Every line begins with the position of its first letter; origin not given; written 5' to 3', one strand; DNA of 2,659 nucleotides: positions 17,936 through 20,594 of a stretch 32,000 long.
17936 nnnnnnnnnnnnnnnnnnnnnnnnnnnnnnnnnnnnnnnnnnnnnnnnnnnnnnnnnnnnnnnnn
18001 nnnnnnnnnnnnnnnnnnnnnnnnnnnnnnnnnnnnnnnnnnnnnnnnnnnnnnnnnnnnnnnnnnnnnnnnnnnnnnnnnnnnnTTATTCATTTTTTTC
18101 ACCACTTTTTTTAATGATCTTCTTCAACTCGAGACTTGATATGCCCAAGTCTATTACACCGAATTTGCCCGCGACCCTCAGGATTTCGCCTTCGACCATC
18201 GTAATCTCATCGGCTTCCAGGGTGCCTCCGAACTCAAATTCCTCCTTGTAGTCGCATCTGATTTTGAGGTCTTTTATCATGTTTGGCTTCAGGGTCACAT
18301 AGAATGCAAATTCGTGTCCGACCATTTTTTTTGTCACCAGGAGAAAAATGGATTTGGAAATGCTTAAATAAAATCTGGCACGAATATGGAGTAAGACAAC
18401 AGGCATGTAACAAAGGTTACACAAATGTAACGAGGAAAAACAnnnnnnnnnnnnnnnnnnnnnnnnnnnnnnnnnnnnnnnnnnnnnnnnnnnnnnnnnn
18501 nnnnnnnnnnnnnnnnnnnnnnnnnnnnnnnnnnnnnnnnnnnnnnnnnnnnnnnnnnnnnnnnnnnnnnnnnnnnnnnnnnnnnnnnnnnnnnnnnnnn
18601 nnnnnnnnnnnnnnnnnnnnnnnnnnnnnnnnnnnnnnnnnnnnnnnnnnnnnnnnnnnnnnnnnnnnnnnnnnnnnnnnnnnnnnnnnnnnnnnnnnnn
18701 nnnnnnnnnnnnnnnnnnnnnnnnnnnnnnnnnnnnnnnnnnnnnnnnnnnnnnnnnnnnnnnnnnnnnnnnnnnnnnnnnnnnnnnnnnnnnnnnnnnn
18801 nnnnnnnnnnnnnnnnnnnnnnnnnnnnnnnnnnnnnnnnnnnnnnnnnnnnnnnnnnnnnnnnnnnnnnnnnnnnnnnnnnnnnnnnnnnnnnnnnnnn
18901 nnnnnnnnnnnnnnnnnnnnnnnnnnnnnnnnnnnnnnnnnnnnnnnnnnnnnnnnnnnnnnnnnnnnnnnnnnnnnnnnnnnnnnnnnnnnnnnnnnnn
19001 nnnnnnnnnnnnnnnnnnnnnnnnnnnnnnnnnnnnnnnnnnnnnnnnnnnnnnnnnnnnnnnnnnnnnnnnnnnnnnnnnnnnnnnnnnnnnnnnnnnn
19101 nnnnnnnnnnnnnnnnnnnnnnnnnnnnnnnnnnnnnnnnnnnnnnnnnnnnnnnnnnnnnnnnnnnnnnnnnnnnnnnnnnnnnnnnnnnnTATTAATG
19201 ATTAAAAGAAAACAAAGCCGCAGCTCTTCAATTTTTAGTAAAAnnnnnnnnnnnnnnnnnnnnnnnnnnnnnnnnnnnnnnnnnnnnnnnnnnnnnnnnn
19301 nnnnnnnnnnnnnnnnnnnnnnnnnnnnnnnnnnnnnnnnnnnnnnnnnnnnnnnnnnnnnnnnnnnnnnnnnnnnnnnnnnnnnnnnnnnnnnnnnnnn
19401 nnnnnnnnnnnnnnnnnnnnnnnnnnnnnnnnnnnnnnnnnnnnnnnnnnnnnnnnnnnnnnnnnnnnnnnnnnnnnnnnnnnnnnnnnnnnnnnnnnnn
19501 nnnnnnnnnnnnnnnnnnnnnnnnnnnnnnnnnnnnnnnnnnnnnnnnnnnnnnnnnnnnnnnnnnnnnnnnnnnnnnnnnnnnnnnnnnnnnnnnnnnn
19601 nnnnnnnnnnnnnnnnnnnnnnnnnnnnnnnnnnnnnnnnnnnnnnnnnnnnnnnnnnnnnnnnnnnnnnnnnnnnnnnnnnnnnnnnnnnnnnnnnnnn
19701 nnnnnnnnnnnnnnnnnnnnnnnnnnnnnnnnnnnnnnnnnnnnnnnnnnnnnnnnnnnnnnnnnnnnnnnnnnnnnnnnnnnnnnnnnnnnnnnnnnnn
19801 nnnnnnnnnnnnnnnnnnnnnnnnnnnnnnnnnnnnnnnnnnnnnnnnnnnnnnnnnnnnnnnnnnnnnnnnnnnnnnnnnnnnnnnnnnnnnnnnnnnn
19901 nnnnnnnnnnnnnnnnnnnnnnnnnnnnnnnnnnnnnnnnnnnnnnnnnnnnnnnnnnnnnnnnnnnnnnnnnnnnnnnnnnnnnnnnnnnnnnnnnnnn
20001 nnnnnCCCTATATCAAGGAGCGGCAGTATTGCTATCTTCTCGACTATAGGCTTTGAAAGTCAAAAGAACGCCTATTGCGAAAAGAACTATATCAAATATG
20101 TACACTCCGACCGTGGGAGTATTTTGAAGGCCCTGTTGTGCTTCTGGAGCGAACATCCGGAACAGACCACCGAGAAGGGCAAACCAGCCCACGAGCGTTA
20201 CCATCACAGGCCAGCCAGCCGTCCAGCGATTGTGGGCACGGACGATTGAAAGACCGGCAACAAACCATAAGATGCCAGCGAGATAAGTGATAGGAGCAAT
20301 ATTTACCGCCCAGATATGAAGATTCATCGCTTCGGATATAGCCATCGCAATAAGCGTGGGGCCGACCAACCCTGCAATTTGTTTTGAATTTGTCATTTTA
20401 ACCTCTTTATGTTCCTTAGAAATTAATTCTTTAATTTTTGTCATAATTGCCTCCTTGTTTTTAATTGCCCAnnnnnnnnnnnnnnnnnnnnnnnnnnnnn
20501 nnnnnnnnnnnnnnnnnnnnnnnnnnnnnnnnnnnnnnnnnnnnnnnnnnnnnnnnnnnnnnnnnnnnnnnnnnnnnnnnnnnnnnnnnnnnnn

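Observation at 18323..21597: Duplicated ~112-nt promoter/operator module wires two unrelated operons into one putative regulon with a FilR1-like regulator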

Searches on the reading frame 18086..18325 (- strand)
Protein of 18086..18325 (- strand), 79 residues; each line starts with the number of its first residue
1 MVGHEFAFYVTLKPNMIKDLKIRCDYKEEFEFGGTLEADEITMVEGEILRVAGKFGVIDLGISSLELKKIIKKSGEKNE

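Call 6: search_protein_families(library=pfam, proteins=[window:18086-18325:-], max_evalue=0.01)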
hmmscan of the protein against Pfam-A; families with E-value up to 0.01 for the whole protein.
window:18086-18325:- (79 aa): 0 families

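Call 44: search_solved_structures(query=window:18086-18325:-, max_evalue=10)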
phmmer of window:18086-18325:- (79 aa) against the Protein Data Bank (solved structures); distinct sequences matched with E-value up to 10: 6.
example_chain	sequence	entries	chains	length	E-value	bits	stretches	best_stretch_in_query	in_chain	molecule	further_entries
4lba_A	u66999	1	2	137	0.15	15.7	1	13-47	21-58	conjugative transposon lipoprotein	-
5t7v_L8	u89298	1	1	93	1.1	13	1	36-71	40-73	50S ribosomal protein L25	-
5tcu_L8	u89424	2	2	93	1.1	13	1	36-71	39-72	50S ribosomal protein L25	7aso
6fxc_AT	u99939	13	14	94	1.1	13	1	36-71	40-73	50S ribosomal protein L25 | Large ribosomal subunit protein bL25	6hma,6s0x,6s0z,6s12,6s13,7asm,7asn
5li0_Y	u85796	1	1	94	1.1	12.9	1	36-71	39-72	50S ribosomal protein L25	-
6wqn_H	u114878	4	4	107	1.3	12.7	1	36-71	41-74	50S ribosomal protein L25 | uL25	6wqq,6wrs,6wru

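Call 45: search_protein_families(library=ncbifam, proteins=[window:18086-18325:-], max_evalue=0.1)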
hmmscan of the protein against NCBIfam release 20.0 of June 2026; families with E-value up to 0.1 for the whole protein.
window:18086-18325:- (79 aa): 0 families

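Call 46: search_protein_families(library=pfam, proteins=[window:18086-18325:-], max_evalue=10)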
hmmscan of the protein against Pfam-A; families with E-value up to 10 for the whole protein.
window:18086-18325:- (79 aa): 0 families

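Call 48: find_homologous_proteins(query=window:18086-18325:-, max_evalue=0.001)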
Query window:18086-18325:- (79 aa): 97 proteins with E <= 0.001 among 97 candidates.
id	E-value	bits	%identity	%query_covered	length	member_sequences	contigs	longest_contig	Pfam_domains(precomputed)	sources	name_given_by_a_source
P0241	8.4e-44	164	100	100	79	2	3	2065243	-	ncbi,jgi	jgi:hypothetical protein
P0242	3.4e-39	150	92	100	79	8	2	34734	-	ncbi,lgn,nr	ncbi:MAG: hypothetical protein O8C64_13450 [Candidatus Methanoperedens sp.]|nr:hypothetical protein 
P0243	3.9e-38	146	92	96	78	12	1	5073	-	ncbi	-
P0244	4.4e-38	146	92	100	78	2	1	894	-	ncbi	-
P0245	5.5e-38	146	93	96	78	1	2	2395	-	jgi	-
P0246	8.9e-38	145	89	96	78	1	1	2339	-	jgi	jgi:hypothetical protein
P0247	1.1e-37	145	92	96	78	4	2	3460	-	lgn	-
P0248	1.5e-37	144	91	96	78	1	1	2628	-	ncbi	-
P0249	1.7e-37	144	91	96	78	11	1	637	-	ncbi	-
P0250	2.1e-37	144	92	96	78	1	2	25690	-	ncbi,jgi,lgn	jgi:hypothetical protein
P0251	2.9e-37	143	88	96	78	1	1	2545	-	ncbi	-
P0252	6.2e-37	142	91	96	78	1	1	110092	-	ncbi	ncbi:MAG: hypothetical protein WA102_02745 [Candidatus Methanoperedens sp.]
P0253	2.2e-36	141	87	100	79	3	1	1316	-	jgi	-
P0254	2.5e-36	140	84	100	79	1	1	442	-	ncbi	-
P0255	3.4e-36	140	85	100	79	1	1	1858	-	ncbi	-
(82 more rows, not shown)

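Call 59: predict_structure(alignment_id=A3)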
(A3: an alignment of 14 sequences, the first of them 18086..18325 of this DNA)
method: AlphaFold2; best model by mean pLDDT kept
length: 79 residues; sequences in the alignment: 14
mean_pLDDT: 77.1   pTM: 0.55
mean pLDDT of the five models: 77.1, 70.2, 51.2, 48.5, 46.9
residues with pLDDT >= 90: 0; 70-90: 68; 50-70: 8; < 50: 3
segments of 3 or more residues with pLDDT < 50: 77-79
pLDDT, mean of each block of 10 residues (from residue 1): 79 81 82 80 80 84 75 52
secondary structure, 60 per line:
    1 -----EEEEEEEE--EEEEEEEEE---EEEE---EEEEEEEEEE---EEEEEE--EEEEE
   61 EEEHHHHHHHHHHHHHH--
elements in order: E6-13 E16-24 E28-31 E35-44 E48-53 E56-63 H64-77

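Call 63: fold_search(model_id=the predicted structure, library=pdb)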
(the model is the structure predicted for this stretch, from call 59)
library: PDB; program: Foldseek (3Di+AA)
matches with E <= 10: 192; with E <= 0.001: 0
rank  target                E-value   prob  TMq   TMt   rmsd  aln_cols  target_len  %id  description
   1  7zty                  2.4e-01  0.57  0.31  0.08  12.8        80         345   11  Structure of Vps39 N-terminal domain from Chaetomium thermophilum (released 2022-09-21)
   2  4uzr_A                6.4e-01  0.33  0.29  0.17  11.2        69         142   16  Crystal Structure of Pyrococcus horikoshii Ph1500 (released 2015-10-07)
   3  2m3x_MODEL_1_A        6.4e-01  0.28  0.28  0.17  11.3        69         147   16  Solution structure of Ph1500: a homohexameric protein centered on a 12-bladed beta-propeller (released 2014-01-29)
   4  1nh2_D                1.3e+00  0.30  0.23  0.18   6.8        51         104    2  Crystal structure of a yeast TFIIA/TBP/DNA complex (released 2003-10-21)
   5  7fdp_B                1.5e+00  0.11  0.24  0.07  12.6        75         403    9  Crystal structure of PirB insecticidal protein from Photorhabdus akhurstii (released 2022-07-20)
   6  8tar_A                1.6e+00  0.07  0.21  0.02  11.3       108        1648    5  APC/C-CDH1-UBE2C-Ubiquitin-CyclinB-NTD (released 2023-09-27)
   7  3eq1_A                1.7e+00  0.12  0.30  0.10  15.1        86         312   13  The Crystal Structure of Human Porphobilinogen Deaminase at 2.8A resolution (released 2009-03-03)
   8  3ecr_A                1.8e+00  0.08  0.21  0.07   6.2        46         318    9  Structure of human porphobilinogen deaminase (released 2008-09-30)
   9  9a6x_B                2.0e+00  0.08  0.25  0.13  16.5        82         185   15  Integrative model of PTAS-EFP by crosslinking MS and deep learning (released 2024-09-18)
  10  2cod_MODEL_1_A        2.1e+00  0.15  0.31  0.23  10.4        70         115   10  Solution structure of the N-terminal PH domain of ARAP2 protein from human (released 2005-11-17)
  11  3woc_B                2.1e+00  0.06  0.19  0.13  12.8        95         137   13  Crystal structure of a prostate-specific WGA16 glycoprotein lectin, form II (released 2014-12-31)
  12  6rk3_MODEL_1_A        2.2e+00  0.07  0.24  0.12  15.8        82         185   17  Solution structure of the ribosome Elongation Factor P (EF-P) from Staphylococcus aureus (released 2020-03-11)
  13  3wob                  2.2e+00  0.06  0.18  0.12  13.3        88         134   12  Crystal structure of a prostate-specific WGA16 glycoprotein lectin, form I (released 2014-12-31)
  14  3kif_C                2.3e+00  0.16  0.28  0.27  16.6        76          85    6  The crystal structures of two fragments truncated from 5-bladed beta-propeller lectin, tachylectin-2 (Lib1-B7-18 and L (released 2010-04-28)
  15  3aqg_B                2.4e+00  0.18  0.34  0.21  11.9        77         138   10  Crystal structure of human pancreatic secretory protein ZG16b (released 2010-12-08)
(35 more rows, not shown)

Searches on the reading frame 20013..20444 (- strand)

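Call 6: search_protein_families(library=pfam, proteins=[window:20013-20444:-], max_evalue=0.01)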
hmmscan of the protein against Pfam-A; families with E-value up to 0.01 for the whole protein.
window:20013-20444:- (143 aa): 0 families

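Call 45: search_protein_families(library=ncbifam, proteins=[window:20013-20444:-], max_evalue=0.1)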
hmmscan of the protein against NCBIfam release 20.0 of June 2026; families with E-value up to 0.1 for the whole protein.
window:20013-20444:- (143 aa): 0 families

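Call 46: search_protein_families(library=pfam, proteins=[window:20013-20444:-], max_evalue=10)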
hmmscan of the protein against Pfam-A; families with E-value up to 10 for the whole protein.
window:20013-20444:- (143 aa): 5 families
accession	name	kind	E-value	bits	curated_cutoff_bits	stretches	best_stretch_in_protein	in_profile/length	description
PF04123.18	DUF373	-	0.068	13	28.3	2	81-137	157-201/335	Domain of unknown function (DUF373)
PF09534.15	Trp_oprn_chp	-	0.51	10.6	29.6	2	49-76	118-145/180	Tryptophan-associated transmembrane protein (Trp_oprn_chp)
PF20556.3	DUF6768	-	1.6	8.9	27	1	104-141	37-74/123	Family of unknown function (DUF6768)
PF03203.19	MerC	-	2.5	9.1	27.6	1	33-121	21-91/108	MerC mercury resistance protein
PF03729.18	DUF308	-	2.7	8.8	25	1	80-129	23-72/73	Short repeat of unknown function (DUF308)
